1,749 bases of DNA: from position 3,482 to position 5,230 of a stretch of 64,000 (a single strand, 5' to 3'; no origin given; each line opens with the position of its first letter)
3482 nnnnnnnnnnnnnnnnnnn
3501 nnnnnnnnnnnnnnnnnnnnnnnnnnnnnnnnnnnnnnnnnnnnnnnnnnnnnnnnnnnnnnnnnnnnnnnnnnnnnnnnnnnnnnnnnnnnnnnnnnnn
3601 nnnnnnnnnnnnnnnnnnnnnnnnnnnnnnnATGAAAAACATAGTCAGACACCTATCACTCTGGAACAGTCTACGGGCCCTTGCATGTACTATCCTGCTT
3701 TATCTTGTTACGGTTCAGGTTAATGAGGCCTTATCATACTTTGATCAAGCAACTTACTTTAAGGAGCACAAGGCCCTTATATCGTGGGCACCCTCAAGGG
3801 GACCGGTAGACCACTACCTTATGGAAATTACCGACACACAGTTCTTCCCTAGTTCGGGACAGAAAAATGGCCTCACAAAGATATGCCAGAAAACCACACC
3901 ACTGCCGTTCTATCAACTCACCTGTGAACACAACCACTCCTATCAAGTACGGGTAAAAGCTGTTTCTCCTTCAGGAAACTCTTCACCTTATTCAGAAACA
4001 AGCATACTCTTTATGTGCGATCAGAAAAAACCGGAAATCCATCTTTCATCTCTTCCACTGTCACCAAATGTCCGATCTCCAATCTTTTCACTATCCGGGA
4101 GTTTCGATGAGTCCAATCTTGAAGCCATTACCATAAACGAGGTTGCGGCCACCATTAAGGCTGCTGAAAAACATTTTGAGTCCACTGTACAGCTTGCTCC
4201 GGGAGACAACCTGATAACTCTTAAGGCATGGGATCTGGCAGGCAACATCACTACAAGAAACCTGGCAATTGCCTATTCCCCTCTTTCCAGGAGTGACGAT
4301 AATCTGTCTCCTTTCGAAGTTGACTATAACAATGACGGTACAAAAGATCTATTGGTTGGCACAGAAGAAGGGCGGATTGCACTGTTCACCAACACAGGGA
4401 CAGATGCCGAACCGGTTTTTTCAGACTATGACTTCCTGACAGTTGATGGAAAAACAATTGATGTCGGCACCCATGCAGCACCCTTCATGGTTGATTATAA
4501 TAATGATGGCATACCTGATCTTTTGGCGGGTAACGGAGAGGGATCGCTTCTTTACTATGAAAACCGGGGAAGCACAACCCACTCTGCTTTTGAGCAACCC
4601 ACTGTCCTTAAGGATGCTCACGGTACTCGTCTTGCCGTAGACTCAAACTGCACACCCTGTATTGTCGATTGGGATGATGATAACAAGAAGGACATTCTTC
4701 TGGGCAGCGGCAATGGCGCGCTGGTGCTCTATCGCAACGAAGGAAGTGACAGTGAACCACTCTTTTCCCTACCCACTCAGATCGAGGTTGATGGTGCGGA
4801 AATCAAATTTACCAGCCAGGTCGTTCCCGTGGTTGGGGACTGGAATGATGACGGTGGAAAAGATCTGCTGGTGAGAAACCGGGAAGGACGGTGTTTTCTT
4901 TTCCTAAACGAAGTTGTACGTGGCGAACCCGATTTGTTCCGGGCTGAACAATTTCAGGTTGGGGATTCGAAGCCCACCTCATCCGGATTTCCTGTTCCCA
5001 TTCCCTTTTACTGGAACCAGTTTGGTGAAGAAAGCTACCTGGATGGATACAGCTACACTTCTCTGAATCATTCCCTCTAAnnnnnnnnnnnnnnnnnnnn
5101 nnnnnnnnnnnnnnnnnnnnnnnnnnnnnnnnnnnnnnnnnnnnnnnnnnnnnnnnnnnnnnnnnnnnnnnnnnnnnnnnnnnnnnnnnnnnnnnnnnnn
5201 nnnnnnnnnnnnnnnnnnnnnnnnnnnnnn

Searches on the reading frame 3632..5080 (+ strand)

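Call 26: search_protein_families(library=ncbifam, proteins=[window:3632-5080:+])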
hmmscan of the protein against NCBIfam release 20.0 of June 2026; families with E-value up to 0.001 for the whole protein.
window:3632-5080:+ (482 aa): 2 families
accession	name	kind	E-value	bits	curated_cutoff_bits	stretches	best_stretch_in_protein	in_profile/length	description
NF047539.1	XAC2610_fam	domain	4.6e-06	27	35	0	286-305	3-22/89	XAC2610-related protein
NF000157.1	fusid_est_FusH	equivalog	2e-05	23.4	999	1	231-426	321-506/520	fusidic acid esterase FusH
